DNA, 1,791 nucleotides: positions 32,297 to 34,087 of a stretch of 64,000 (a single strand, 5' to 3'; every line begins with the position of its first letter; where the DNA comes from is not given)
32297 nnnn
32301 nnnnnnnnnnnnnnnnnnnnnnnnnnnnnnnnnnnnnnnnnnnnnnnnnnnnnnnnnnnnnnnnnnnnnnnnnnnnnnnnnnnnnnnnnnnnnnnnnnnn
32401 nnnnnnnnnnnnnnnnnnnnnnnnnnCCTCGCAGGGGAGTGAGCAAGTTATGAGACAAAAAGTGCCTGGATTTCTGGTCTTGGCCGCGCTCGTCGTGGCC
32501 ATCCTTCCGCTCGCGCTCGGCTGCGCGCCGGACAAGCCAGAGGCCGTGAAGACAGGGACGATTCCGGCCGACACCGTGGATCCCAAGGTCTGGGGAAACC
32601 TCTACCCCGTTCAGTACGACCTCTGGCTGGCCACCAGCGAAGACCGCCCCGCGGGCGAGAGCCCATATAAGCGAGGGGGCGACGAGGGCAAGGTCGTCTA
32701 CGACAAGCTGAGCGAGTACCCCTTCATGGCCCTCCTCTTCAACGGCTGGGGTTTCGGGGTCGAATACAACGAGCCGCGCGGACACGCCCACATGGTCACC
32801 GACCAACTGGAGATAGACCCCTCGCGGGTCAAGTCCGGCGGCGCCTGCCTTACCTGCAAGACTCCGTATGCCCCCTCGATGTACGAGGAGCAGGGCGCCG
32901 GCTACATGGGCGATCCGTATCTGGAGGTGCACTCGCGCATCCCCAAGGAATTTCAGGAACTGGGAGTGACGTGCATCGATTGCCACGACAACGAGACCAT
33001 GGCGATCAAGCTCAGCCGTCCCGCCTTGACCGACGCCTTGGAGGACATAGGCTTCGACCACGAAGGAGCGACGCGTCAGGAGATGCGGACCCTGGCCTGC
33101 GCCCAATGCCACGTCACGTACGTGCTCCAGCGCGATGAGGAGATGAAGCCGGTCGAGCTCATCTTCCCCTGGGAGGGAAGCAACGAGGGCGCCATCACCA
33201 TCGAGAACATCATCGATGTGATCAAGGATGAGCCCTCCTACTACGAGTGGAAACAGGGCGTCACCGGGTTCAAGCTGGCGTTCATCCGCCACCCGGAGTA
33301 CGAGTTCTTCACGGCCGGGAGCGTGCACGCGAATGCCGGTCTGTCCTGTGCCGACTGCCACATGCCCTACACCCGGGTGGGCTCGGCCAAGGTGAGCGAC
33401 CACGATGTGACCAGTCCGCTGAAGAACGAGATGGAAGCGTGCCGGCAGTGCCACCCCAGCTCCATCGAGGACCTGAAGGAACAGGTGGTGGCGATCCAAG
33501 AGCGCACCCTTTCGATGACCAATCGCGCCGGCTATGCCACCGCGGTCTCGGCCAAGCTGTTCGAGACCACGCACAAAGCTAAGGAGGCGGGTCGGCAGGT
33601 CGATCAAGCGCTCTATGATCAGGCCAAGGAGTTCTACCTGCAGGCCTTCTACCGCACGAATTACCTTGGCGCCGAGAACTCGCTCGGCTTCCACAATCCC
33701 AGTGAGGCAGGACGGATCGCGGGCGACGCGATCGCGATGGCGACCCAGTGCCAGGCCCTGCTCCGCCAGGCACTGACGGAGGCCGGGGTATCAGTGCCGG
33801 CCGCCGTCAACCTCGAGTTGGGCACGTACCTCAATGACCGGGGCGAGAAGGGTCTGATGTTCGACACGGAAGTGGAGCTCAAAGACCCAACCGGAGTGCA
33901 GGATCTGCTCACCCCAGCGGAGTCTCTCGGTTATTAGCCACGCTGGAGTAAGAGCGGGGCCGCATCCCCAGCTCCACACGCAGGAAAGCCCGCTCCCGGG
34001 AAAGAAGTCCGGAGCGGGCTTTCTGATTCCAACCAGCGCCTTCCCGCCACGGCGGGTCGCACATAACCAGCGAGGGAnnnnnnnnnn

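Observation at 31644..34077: nrfHA nitrite-ammonifying operon inserted inside the otherwise universal rplKA-rplJL-rpoBC block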

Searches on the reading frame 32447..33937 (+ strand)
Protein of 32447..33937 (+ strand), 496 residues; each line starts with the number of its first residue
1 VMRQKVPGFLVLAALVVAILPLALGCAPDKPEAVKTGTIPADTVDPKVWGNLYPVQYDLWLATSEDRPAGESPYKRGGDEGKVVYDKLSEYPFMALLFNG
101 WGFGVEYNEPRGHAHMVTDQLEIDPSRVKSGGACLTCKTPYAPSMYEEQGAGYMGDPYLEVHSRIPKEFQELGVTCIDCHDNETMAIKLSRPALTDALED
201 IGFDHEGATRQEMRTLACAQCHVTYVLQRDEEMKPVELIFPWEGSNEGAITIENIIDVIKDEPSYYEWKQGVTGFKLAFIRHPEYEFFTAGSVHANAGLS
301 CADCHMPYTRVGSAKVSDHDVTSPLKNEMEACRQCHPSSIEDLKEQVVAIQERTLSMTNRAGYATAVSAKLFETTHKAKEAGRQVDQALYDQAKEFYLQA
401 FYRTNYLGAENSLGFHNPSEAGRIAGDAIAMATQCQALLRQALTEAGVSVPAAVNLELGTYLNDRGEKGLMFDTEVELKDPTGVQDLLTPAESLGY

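Call 3: search_protein_families(library=pfam, proteins=[window:32447-33937:+])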
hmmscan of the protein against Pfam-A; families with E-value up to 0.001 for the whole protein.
window:32447-33937:+ (496 aa): 3 families
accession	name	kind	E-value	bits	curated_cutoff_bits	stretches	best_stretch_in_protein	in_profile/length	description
PF02335.20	Cytochrom_C552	-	2.1e-139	465.7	24.1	1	45-482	1-427/438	Cytochrome c552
PF14522.11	Cytochrome_C7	-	5.3e-08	33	24.8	1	292-339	6-51/67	Cytochrome c7 and related cytochrome c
PF14537.11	Cytochrom_c3_2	-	0.00012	22.9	25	0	293-346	1-42/79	Cytochrome c3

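Call 4: search_protein_families(library=ncbifam, proteins=[window:32447-33937:+])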
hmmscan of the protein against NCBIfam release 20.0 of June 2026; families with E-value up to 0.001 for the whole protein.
window:32447-33937:+ (496 aa): 5 families
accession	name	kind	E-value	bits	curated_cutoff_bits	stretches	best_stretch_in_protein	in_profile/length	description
NF008339.0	PRK11125.1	equivalog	7.9e-62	209.5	595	1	47-452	50-436/487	ammonia-forming cytochrome c nitrite reductase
TIGR03152.1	cyto_c552_HCOOH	exception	5.9e-46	157.1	692.5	1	79-453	23-395/441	ammonia-forming nitrite reductase cytochrome c552 subunit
NF040967.1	cytc_ExtN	equivalog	1.6e-05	23.9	200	0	292-402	175-272/415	selenite/tellurite reduction operon c-type cytochrome ExtN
NF040968.1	FeS_ExtO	equivalog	4.3e-05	22.5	200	0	292-402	175-271/416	selenite/tellurite reduction operon b-type cytochrome iron-sulfur cluster-binding subunit ExtO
TIGR03508.1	decahem_SO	subfamily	0.00084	18.9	192.2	0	290-346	86-134/258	DmsE family decaheme c-type cytochrome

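Call 9: find_homologous_proteins(query=window:32447-33937:+, max_evalue=1e-20)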
Query window:32447-33937:+ (496 aa): 3378 proteins with E <= 1e-20 among 8000 candidates; the best 120 are listed.
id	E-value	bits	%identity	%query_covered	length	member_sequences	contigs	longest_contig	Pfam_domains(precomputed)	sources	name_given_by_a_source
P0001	0.0e+0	1152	100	100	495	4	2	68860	PF02335.21,PF14522.12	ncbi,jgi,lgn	-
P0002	6.0e-272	921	78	100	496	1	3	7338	PF14537.12,PF02335.21,PF14522.12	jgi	jgi:nitrite reductase (cytochrome c-552)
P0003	3.6e-248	843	72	100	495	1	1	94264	PF14537.12,PF02335.21,PF14522.12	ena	-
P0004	1.4e-218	745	64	100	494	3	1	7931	PF02335.21,PF14522.12,PF22113.2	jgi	jgi:nitrite reductase (cytochrome c-552)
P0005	9.1e-215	732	63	100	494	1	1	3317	PF02335.21,PF14522.12,PF22113.2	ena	-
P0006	2.3e-214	731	63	97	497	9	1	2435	PF14537.12,PF02335.21,PF14522.12,PF22113.2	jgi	jgi:nitrite reductase (cytochrome c-552)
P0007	2.7e-214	731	63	100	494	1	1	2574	PF02335.21,PF14522.12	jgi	jgi:nitrite reductase (cytochrome c-552)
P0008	8.8e-214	729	62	98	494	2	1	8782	PF14537.12,PF02335.21,PF14522.12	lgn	-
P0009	1.9e-213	728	63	99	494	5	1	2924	PF02335.21,PF14522.12,PF22113.2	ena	-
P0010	2.1e-213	728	62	99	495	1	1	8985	PF02335.21,PF14522.12,PF22113.2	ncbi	-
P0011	4.0e-213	727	63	98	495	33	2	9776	PF02335.21,PF14522.12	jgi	jgi:nitrite reductase (cytochrome c-552)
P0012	4.9e-213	727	61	100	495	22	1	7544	PF02335.21,PF14522.12,PF22113.2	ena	-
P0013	5.5e-213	726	62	99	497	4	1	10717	PF02335.21,PF14522.12,PF22113.2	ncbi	-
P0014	8.2e-213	726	62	100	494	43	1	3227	PF02335.21,PF14522.12,PF22113.2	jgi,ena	-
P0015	9.3e-213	726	61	100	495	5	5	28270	PF02335.21,PF14522.12,PF22113.2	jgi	jgi:nitrite reductase (cytochrome c-552)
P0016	2.1e-212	725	63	94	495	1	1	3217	PF02335.21,PF14522.12,PF22113.2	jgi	jgi:nitrite reductase (cytochrome c-552)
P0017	3.7e-212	724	63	98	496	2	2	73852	PF02335.21,PF14522.12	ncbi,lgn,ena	-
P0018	6.3e-212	723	61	100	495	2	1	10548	PF09699.16,PF02335.21,PF14522.12,PF22113.2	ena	-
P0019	2.4e-211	721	63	95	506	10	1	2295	PF02335.21,PF14522.12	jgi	jgi:nitrite reductase (cytochrome c-552)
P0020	6.2e-211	720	62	99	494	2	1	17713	PF02335.21,PF14522.12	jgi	jgi:nitrite reductase (cytochrome c-552)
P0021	6.9e-211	720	61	100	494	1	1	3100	PF02335.21,PF14522.12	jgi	jgi:nitrite reductase (cytochrome c-552)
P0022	7.5e-211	719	61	100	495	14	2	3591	PF09699.16,PF02335.21,PF14522.12,PF22113.2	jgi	jgi:nitrite reductase (cytochrome c-552)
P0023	8.1e-211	719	64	95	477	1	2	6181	PF02335.21,PF14522.12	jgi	-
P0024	9.1e-211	719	60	100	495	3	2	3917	PF09699.16,PF02335.21,PF14522.12,PF22113.2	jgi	jgi:nitrite reductase (cytochrome c-552)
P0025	9.6e-211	719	61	99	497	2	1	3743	PF02335.21,PF14522.12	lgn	-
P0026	2.0e-210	718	61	95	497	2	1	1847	PF02335.21,PF14522.12,PF22113.2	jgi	jgi:nitrite reductase (cytochrome c-552)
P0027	2.1e-210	718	62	98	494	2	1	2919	PF02335.21,PF14522.12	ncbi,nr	ncbi:MAG TPA: ammonia-forming cytochrome c nitrite reductase subunit c552 [Thermodesulfobacteriota b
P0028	2.1e-210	718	62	98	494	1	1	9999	PF02335.21,PF14522.12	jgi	jgi:nitrite reductase (cytochrome c-552)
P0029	2.8e-210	718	61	100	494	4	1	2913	PF02335.21,PF14522.12,PF22113.2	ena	-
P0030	3.1e-210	717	63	96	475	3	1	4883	PF09699.16,PF02335.21,PF14522.12,PF22113.2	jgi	-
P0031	3.3e-210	717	61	100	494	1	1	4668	PF02335.21,PF14522.12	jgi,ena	-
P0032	7.1e-210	716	62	98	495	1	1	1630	PF02335.21,PF14522.12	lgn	-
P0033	7.6e-210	716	62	95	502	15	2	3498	PF02335.21,PF14522.12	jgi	jgi:nitrite reductase (cytochrome c-552)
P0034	2.0e-209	715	62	98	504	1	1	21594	PF02335.21,PF14522.12,PF22113.2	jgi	-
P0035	2.0e-209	715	61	100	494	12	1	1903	PF02335.21,PF14522.12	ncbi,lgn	-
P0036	3.5e-209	714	61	100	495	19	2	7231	PF02335.21,PF14522.12,PF22113.2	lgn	-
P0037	4.6e-209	714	61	100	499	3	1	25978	PF02335.21,PF14522.12,PF22113.2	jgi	jgi:nitrite reductase (cytochrome c-552)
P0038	6.1e-209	713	62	97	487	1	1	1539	PF02335.21,PF14522.12,PF22113.2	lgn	-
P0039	6.3e-209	713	61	97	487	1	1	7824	PF02335.21,PF14522.12,PF22113.2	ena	-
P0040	7.7e-209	713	62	98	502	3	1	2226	PF02335.21,PF14522.12,PF22113.2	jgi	jgi:nitrite reductase (cytochrome c-552)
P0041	9.5e-209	712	61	98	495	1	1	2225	PF02335.21,PF14522.12,PF22113.2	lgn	-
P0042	1.5e-208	712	60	100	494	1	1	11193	PF02335.21,PF14522.12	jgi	-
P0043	2.1e-208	711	61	98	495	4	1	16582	PF14537.12,PF02335.21,PF14522.12,PF22113.2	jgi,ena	jgi:nitrite reductase (cytochrome c-552)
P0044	2.3e-208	711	60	98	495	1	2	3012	PF02335.21,PF14522.12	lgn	-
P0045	3.3e-208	711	61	97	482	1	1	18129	PF02335.21,PF14522.12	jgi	jgi:nitrite reductase (cytochrome c-552)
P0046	3.5e-208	711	60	98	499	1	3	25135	PF02335.21,PF14522.12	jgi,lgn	jgi:nitrite reductase (cytochrome c-552)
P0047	3.5e-208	711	61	99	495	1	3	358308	PF02335.21,PF14522.12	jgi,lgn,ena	-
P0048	4.0e-208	710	61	98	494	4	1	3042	PF02335.21,PF14522.12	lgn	-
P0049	8.0e-208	709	63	96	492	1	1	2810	PF14537.12,PF02335.21,PF14522.12,PF22113.2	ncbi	-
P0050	8.1e-208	709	59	100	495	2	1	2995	PF02335.21,PF14522.12,PF22113.2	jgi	jgi:nitrite reductase (cytochrome c-552)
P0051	1.1e-207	709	61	95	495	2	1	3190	PF09699.16,PF02335.21,PF14522.12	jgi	jgi:nitrite reductase (cytochrome c-552)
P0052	1.5e-207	709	60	98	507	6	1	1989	PF02335.21,PF14522.12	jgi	-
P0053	3.2e-207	707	59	98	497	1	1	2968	PF02335.21,PF14522.12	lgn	-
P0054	3.6e-207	707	61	98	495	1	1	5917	PF02335.21,PF14522.12,PF22113.2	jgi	jgi:nitrite reductase (cytochrome c-552)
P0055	3.8e-207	707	63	95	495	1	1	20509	PF02335.21,PF14522.12,PF22113.2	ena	-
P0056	4.2e-207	707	60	99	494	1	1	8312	PF02335.21,PF14522.12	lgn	-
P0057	5.4e-207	707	61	98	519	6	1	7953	PF02335.21,PF14522.12,PF22113.2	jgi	jgi:nitrite reductase (cytochrome c-552)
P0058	6.6e-207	706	61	99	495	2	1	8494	PF02335.21,PF14522.12,PF22113.2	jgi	jgi:nitrite reductase (cytochrome c-552)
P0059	7.1e-207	706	60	99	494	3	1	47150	PF02335.21,PF14522.12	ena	-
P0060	9.1e-207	706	59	100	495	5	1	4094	PF02335.21,PF14522.12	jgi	-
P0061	1.0e-206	706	61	97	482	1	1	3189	PF02335.21,PF14522.12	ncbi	-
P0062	1.1e-206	706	60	100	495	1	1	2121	PF02335.21,PF14522.12,PF22113.2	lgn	-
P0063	1.2e-206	706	61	98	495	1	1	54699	PF02335.21,PF14522.12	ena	-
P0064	1.2e-206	706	61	97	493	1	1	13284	PF02335.21,PF14522.12,PF22113.2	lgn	-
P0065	1.3e-206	705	61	94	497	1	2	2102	PF02335.21,PF14522.12,PF22113.2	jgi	jgi:nitrite reductase (cytochrome c-552)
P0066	1.5e-206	705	59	100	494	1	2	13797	PF02335.21,PF14522.12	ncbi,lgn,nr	ncbi:MAG: ammonia-forming cytochrome c nitrite reductase subunit c552 [Desulfobaccales bacterium]|nr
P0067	2.9e-206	704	59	100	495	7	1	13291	PF02335.21,PF14522.12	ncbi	-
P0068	3.5e-206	704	61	98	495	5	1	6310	PF14537.12,PF02335.21,PF14522.12,PF22113.2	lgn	-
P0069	6.1e-206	703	61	98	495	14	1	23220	PF02335.21,PF14522.12,PF22113.2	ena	-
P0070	9.8e-206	703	60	94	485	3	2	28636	PF02335.21,PF14522.12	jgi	jgi:nitrite reductase (cytochrome c-552)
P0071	1.1e-205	702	61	100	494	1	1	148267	PF02335.21,PF14522.12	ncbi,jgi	jgi:nitrite reductase (cytochrome c-552)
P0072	1.1e-205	702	61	95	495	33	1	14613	PF03150.20,PF02335.21,PF14522.12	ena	-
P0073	1.2e-205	702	59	98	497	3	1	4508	PF02335.21,PF14522.12,PF22113.2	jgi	jgi:nitrite reductase (cytochrome c-552)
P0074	1.2e-205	702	62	95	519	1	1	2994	PF02335.21,PF14522.12,PF22113.2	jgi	jgi:nitrite reductase (cytochrome c-552)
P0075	1.2e-205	702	59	99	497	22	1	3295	PF02335.21,PF14522.12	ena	-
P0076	2.1e-205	701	61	98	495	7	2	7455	PF02335.21,PF14522.12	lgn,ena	-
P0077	3.6e-205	701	59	99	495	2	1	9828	PF02335.21,PF14522.12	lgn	-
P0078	3.9e-205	701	61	95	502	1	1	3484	PF02335.21,PF14522.12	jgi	-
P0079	4.7e-205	700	58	100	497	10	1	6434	PF02335.21,PF14522.12,PF22113.2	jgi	jgi:nitrite reductase (cytochrome c-552)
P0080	7.3e-205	700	60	98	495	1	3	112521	PF02335.21,PF14522.12,PF22113.2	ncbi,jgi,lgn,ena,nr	ncbi:MAG TPA: ammonia-forming cytochrome c nitrite reductase subunit c552 [Syntrophobacteraceae bact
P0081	7.8e-205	700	60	100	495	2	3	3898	PF02335.21,PF14522.12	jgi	jgi:nitrite reductase (cytochrome c-552)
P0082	3.2e-204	698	58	98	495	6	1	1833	PF02335.21,PF14522.12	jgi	jgi:nitrite reductase (cytochrome c-552)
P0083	4.6e-204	697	60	99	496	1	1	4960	PF02335.21,PF14522.12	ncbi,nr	ncbi:MAG: ammonia-forming cytochrome c nitrite reductase subunit c552 [Deltaproteobacteria bacterium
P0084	5.2e-204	697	59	98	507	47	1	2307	PF02335.21,PF14522.12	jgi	jgi:nitrite reductase (cytochrome c-552)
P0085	5.6e-204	697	60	96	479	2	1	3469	PF02335.21,PF14522.12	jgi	jgi:nitrite reductase (cytochrome c-552)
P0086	6.2e-204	697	59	100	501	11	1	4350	PF14537.12,PF02335.21,PF14522.12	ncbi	-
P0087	9.0e-204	696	60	98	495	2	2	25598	PF02335.21,PF14522.12,PF22113.2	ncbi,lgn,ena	-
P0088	1.3e-203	696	61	95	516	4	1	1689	PF02335.21,PF14522.12,PF22113.2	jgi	jgi:nitrite reductase (cytochrome c-552)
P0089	1.4e-203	695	60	100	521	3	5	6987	PF02335.21,PF14522.12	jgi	-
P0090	1.6e-203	695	61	96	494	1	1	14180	PF02335.21,PF14522.12,PF22113.2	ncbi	ncbi:MAG: ammonia-forming cytochrome c nitrite reductase subunit c552 [Thermodesulfobacteriota bacte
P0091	2.5e-203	695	59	99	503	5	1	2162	PF02335.21,PF14522.12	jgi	jgi:nitrite reductase (cytochrome c-552)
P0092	2.9e-203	694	61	96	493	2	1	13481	PF02335.21,PF14522.12,PF22113.2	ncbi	-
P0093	3.4e-203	694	59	98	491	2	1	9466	PF02335.21,PF14522.12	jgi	jgi:nitrite reductase (cytochrome c-552)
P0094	1.1e-202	693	59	100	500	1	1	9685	PF02335.21,PF14522.12,PF22113.2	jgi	jgi:nitrite reductase (cytochrome c-552)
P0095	1.1e-202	692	61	95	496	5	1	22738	PF02335.21,PF14522.12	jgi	jgi:nitrite reductase (cytochrome c-552)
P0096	1.6e-202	692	61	96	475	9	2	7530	PF02335.21,PF14522.12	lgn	-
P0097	3.5e-202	691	58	99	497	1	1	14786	PF02335.21,PF14522.12,PF22113.2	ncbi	-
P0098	3.6e-202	691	59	94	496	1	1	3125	PF14537.12,PF03150.20,PF02335.21,PF14522.12,PF22113.2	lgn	-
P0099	4.7e-202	690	60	98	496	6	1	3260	PF02335.21,PF14522.12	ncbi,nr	ncbi:MAG: ammonia-forming cytochrome c nitrite reductase subunit c552 [Syntrophobacteraceae bacteriu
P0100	5.2e-202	690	61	95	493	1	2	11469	PF02335.21,PF14522.12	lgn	-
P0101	6.2e-202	690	60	100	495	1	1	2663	PF02335.21,PF14522.12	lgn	-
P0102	6.5e-202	690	60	99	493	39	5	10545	PF02335.21,PF14522.12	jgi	jgi:nitrite reductase (cytochrome c-552)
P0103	8.1e-202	690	59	98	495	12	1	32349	PF02335.21,PF14522.12,PF22113.2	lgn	-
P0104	8.4e-202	690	61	95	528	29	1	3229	PF14537.12,PF02335.21,PF14522.12,PF22113.2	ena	-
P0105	1.0e-201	689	60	95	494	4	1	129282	PF03150.20,PF02335.21,PF14522.12,PF22113.2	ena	-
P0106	3.2e-201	688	58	98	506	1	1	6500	PF03150.20,PF02335.21,PF14522.12,PF22113.2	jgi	jgi:nitrite reductase (cytochrome c-552)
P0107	3.3e-201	688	61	95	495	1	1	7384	PF02335.21,PF14522.12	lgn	-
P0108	3.7e-201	687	60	97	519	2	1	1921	PF02335.21,PF14522.12,PF22113.2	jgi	-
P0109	6.8e-201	687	59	100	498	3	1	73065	PF02335.21,PF14522.12,PF22113.2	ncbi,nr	ncbi:MAG: ammonia-forming cytochrome c nitrite reductase subunit c552 [Desulfarculus sp.]|nr:ammonia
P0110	7.2e-201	687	60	98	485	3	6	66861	PF02335.21,PF14522.12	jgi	jgi:nitrite reductase (cytochrome c-552)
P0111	7.7e-201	686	58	100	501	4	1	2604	PF02335.21,PF14522.12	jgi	jgi:nitrite reductase (cytochrome c-552)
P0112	1.3e-200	686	60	95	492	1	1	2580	PF14537.12,PF02335.21,PF14522.12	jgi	-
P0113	3.2e-200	684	59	99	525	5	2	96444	PF02335.21,PF14522.12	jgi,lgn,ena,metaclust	metaclust:\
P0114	4.7e-200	684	59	100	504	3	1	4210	PF02335.21,PF14522.12,PF22113.2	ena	-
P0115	5.3e-200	684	59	100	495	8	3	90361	PF02335.21,PF14522.12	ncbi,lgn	-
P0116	5.8e-200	683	59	98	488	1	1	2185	PF02335.21,PF14522.12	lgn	-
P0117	7.3e-200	683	61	100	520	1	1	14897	PF02335.21,PF14522.12,PF22113.2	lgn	-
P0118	8.5e-200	683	62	94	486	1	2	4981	PF02335.21,PF14522.12,PF22113.2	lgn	-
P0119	8.6e-200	683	60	98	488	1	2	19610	PF02335.21,PF14522.12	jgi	-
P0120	1.4e-199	682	61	96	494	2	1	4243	PF02335.21,PF14522.12,PF22113.2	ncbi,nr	ncbi:MAG: ammonia-forming cytochrome c nitrite reductase subunit c552 [Deltaproteobacteria bacterium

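Call 11: find_encoding_contigs(protein=P0003, flank=10000, max_places=4)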
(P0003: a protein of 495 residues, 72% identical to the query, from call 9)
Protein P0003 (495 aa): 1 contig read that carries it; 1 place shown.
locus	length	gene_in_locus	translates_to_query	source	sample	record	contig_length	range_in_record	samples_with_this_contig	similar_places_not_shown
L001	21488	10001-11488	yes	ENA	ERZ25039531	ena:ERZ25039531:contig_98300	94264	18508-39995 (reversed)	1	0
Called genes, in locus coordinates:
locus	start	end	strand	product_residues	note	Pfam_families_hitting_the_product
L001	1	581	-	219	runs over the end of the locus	-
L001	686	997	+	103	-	-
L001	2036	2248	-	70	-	PF00248:Aldo_ket_red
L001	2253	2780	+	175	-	PF00165:HTH_AraC (faint), PF12833:HTH_18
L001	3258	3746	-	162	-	-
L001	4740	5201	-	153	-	PF06983:3-dmu-9_3-mt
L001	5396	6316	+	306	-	PF19459:DUF5996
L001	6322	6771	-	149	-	PF03653:UPF0093 (faint), PF10027:DUF2269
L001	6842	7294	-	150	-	PF12680:SnoaL_2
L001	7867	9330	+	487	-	PF13520:AA_permease_2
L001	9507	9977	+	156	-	PF03264:Cytochrom_NNT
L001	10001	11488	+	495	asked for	PF02335:Cytochrom_C552, PF14522:Cytochrome_C7 (faint), PF14537:Cytochrom_c3_2 (faint)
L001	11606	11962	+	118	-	-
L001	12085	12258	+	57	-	-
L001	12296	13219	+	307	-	PF00005:ABC_tran, PF13304:AAA_21, PF13732:DrrA1-3_C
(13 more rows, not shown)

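Call 12: find_encoding_contigs(protein=P0002, flank=10000, max_places=4)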
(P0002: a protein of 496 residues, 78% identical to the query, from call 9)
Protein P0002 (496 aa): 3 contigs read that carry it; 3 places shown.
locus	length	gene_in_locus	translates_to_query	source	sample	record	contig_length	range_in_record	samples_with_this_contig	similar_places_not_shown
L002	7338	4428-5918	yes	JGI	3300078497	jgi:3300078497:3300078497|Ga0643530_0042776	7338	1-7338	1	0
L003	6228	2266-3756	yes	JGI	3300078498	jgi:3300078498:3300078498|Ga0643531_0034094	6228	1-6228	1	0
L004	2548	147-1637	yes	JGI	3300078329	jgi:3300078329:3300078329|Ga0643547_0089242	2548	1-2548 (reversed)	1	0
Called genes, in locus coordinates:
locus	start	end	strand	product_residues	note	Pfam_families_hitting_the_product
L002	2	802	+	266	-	?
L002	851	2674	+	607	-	PF00069:Pkinase, PF01636:APH (faint), PF07714:PK_Tyr_Ser-Thr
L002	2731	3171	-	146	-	PF13442:Cytochrome_CBB3, PF00034:Cytochrom_C (weak)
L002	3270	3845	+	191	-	PF03352:Adenine_glyco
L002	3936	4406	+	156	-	PF03264:Cytochrom_NNT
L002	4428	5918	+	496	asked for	PF02335:Cytochrom_C552, PF14522:Cytochrome_C7 (faint), PF14537:Cytochrom_c3_2 (faint)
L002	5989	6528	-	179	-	PF00075:RNase_H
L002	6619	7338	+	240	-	?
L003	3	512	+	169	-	?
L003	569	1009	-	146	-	PF13442:Cytochrome_CBB3, PF00034:Cytochrom_C (weak)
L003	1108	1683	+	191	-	PF03352:Adenine_glyco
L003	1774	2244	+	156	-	PF03264:Cytochrom_NNT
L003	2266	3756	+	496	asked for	PF02335:Cytochrom_C552, PF14522:Cytochrome_C7 (faint), PF14537:Cytochrom_c3_2 (faint)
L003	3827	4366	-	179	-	PF00075:RNase_H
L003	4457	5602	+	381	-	PF07690:MFS_1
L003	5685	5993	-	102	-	-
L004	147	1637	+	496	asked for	PF02335:Cytochrom_C552, PF14522:Cytochrome_C7 (faint), PF14537:Cytochrom_c3_2 (faint)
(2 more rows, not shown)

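Call 13: find_encoding_contigs(protein=P0001, flank=10000, max_places=4)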
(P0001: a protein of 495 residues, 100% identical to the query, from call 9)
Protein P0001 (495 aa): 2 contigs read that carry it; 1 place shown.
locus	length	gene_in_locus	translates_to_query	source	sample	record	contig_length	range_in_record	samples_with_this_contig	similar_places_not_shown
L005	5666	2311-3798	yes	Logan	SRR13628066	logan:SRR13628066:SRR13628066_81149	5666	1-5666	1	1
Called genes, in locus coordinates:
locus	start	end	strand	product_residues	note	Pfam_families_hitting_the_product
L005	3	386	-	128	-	?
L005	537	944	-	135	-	PF16320:Ribosomal_L12_N, PF00542:Ribosomal_L12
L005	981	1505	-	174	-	PF00466:Ribosomal_L10, PF27436:RL10_C (faint)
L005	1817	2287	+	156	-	PF03264:Cytochrom_NNT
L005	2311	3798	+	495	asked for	PF02335:Cytochrom_C552, PF14522:Cytochrome_C7 (faint)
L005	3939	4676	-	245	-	PF00687:Ribosomal_L1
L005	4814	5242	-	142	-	PF03946:Ribosomal_L11_N, PF00298:Ribosomal_L11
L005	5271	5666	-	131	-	?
